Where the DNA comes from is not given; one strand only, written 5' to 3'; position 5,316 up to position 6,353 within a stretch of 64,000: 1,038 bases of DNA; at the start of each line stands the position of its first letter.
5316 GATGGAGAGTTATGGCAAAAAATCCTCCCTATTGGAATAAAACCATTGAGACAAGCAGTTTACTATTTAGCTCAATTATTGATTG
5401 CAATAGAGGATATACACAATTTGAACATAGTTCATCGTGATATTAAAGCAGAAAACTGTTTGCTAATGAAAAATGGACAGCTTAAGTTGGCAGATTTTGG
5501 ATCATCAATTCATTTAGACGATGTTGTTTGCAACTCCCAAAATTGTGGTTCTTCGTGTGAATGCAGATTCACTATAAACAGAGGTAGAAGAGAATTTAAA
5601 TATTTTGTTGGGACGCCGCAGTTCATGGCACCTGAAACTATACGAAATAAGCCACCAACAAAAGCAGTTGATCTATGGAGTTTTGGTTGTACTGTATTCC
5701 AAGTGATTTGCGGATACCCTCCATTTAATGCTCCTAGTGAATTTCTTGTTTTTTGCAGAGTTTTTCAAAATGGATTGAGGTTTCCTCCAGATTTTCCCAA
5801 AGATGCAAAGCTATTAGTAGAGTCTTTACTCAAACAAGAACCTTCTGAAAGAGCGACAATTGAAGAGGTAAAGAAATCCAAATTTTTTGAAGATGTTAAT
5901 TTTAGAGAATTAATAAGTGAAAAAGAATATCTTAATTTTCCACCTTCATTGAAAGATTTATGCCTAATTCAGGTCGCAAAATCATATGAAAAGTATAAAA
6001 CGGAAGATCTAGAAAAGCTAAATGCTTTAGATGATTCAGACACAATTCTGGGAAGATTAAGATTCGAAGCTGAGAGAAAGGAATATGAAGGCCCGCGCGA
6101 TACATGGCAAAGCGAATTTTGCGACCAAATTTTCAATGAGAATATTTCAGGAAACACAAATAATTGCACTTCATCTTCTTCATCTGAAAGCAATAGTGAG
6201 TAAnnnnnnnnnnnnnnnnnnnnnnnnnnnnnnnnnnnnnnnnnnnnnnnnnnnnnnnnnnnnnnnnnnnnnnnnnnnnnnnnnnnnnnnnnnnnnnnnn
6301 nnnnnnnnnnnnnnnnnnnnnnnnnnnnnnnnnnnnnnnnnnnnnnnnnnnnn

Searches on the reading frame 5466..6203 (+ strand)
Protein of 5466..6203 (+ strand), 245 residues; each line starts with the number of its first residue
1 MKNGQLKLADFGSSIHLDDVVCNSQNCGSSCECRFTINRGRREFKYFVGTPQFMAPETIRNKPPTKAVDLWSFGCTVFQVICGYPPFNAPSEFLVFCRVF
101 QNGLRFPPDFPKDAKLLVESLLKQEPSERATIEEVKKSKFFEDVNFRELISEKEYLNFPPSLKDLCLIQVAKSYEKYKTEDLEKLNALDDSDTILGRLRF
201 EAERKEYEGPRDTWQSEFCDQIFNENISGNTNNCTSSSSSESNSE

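Call 81: search_protein_families(library=pfam, proteins=[window:5466-6203:+], max_evalue=0.0001)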
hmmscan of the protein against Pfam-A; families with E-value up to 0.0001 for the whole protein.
window:5466-6203:+ (245 aa): 2 families
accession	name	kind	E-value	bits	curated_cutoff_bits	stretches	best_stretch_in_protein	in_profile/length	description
PF00069.31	Pkinase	-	1.6e-22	80.6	31.7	1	2-141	133-263/263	Protein kinase domain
PF07714.23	PK_Tyr_Ser-Thr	-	3.6e-08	33.5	23.1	1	52-137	169-256/258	Protein tyrosine and serine/threonine kinase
